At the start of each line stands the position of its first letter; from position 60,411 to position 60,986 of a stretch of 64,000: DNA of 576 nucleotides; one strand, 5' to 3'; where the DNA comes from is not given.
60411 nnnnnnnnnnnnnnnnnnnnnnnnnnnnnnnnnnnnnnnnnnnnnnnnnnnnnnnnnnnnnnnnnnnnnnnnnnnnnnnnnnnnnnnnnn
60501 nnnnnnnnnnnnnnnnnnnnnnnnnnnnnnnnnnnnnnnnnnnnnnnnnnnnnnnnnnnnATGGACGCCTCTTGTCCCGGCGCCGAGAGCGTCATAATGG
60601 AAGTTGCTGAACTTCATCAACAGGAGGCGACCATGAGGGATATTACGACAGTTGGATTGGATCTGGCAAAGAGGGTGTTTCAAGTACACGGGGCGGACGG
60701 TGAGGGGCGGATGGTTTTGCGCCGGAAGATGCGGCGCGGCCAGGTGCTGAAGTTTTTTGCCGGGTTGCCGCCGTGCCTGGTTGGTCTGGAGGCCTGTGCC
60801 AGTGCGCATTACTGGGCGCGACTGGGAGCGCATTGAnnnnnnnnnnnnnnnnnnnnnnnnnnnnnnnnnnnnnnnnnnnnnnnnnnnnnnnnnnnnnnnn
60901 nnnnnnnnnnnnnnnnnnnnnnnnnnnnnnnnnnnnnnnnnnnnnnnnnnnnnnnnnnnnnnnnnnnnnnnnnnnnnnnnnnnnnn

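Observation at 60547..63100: hipBA toxin-antitoxin module with an unusually long HipB, inserted next to an IS110 remnant at the end of the hprK-rapZ-ptsH module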

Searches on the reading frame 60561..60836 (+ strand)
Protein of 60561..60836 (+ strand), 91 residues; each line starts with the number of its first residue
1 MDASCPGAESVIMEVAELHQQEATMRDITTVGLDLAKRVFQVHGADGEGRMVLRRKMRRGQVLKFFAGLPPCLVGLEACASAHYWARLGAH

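Call 3: search_protein_families(library=pfam, proteins=[window:60561-60836:+], max_evalue=0.01)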
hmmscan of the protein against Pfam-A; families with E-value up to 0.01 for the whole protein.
window:60561-60836:+ (91 aa): 0 families

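Call 4: search_protein_families(library=ncbifam, proteins=[window:60561-60836:+], max_evalue=0.01)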
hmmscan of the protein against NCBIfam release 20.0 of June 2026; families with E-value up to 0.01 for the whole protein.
window:60561-60836:+ (91 aa): 1 family
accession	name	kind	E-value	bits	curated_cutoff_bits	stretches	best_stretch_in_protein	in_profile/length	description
NF033542.1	transpos_IS110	equivalog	3.4e-13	49.5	140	1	30-87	1-65/343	IS110 family RNA-guided transposase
